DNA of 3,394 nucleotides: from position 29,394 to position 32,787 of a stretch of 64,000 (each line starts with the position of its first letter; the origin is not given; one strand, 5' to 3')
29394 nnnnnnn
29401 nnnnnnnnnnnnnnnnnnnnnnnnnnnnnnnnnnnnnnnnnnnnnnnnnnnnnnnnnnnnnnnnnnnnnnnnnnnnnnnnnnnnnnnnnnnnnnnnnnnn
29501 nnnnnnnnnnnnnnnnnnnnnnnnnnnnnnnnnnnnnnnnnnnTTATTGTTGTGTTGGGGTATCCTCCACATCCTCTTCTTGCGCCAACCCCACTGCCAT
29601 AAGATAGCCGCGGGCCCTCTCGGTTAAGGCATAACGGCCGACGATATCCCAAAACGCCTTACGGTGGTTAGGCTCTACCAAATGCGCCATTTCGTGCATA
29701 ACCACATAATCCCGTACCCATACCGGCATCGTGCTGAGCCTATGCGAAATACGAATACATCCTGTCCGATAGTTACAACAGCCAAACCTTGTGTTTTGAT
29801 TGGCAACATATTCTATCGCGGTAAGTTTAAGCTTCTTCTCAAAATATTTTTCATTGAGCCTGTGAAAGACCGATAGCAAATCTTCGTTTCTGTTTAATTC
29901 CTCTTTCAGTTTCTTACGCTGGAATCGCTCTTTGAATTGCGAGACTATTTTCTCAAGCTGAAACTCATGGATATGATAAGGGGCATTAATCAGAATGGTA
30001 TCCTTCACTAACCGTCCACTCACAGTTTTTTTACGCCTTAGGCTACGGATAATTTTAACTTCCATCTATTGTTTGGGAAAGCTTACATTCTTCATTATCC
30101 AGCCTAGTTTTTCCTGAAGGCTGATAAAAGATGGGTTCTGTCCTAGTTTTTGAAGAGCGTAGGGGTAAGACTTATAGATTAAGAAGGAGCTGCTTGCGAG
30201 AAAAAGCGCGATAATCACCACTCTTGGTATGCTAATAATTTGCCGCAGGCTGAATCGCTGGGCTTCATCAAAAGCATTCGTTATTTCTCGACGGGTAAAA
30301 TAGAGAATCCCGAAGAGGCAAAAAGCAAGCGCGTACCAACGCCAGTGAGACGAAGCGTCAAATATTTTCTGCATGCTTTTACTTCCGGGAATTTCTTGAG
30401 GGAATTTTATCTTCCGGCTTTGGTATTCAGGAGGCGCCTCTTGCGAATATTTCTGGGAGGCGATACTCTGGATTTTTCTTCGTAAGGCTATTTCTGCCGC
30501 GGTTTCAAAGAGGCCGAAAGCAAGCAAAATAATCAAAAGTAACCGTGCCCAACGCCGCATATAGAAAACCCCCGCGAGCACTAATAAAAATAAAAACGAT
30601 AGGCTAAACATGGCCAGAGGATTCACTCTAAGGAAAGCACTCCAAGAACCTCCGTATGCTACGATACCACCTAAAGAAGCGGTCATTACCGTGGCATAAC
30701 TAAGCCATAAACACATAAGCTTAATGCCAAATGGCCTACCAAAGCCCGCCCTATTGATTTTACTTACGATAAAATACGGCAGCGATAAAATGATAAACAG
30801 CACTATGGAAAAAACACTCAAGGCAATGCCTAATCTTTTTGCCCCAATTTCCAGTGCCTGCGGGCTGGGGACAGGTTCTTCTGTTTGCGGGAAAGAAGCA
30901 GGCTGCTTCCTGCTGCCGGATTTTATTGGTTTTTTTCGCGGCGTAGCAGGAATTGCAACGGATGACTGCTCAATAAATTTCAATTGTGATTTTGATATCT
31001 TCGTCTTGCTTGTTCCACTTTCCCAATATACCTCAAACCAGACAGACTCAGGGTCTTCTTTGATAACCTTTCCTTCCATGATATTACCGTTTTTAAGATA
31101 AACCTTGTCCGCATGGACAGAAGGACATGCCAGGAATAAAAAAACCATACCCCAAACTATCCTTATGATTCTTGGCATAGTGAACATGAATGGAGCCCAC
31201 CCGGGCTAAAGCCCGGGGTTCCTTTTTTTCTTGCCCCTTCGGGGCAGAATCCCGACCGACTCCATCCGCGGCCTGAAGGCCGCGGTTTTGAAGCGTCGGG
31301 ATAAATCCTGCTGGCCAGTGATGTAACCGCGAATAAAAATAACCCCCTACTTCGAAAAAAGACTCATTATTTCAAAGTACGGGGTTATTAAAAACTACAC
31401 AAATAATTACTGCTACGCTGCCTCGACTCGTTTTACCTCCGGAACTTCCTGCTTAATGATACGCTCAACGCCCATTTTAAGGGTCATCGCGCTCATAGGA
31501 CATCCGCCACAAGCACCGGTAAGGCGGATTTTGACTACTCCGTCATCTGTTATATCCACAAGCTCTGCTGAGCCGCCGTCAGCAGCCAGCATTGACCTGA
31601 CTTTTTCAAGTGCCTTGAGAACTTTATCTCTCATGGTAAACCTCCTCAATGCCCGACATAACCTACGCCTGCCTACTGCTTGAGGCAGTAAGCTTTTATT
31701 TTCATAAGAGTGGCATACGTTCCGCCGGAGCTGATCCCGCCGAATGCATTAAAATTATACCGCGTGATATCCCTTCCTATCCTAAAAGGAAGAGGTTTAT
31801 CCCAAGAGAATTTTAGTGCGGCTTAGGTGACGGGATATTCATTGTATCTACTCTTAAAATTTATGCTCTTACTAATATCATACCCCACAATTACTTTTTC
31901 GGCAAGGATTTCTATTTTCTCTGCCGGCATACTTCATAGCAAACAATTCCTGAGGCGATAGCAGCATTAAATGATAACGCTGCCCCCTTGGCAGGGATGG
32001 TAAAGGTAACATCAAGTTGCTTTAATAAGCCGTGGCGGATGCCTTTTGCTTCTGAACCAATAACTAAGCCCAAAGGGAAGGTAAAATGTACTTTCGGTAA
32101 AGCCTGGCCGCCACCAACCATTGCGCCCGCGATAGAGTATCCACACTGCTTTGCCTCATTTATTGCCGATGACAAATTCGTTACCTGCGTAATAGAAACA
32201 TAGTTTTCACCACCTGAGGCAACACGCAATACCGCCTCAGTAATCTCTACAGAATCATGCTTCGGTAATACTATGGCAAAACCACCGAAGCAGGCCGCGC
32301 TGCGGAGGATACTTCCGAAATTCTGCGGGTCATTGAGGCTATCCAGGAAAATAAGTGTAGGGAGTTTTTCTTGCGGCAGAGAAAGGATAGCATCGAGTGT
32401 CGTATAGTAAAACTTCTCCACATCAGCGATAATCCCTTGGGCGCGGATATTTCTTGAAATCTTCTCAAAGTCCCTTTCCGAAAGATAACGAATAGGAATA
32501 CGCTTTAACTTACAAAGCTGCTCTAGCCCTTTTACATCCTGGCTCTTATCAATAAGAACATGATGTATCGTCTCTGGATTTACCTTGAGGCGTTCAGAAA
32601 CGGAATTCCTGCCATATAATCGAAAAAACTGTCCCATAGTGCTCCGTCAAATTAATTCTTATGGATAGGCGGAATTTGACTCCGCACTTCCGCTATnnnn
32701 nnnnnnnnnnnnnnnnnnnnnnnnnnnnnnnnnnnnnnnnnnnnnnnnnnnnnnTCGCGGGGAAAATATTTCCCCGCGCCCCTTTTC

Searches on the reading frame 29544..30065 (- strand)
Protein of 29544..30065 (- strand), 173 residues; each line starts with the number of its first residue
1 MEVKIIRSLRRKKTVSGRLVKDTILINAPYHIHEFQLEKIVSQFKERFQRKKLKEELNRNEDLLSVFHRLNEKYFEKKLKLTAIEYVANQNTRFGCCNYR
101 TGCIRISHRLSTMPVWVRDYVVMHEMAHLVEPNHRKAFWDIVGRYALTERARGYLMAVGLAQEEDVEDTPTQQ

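Call 46: search_protein_families(library=pfam, proteins=[window:29544-30065:-], max_evalue=0.00001)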
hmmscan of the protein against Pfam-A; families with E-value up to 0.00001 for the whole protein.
window:29544-30065:- (173 aa): 2 families
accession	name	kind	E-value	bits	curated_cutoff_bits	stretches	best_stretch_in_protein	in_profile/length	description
PF01863.23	YgjP-like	-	3.3e-18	66.9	26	1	45-145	96-193/207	YgjP-like, metallopeptidase domain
PF10263.15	SprT-like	-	1.9e-06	28.2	25.6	1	65-130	3-73/108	SprT-like family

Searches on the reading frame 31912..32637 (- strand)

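Call 46: search_protein_families(library=pfam, proteins=[window:31912-32637:-], max_evalue=0.00001)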
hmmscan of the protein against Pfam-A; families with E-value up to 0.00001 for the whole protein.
window:31912-32637:- (241 aa): 2 families
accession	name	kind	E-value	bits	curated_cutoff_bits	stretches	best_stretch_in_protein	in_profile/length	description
PF00588.24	SpoU_methylase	-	2.1e-31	109.4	29.7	1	95-234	3-142/142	SpoU rRNA Methylase family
PF08032.17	SpoU_sub_bind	-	1.3e-12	48.3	22.8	1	7-78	2-75/76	RNA 2'-O ribose methyltransferase substrate binding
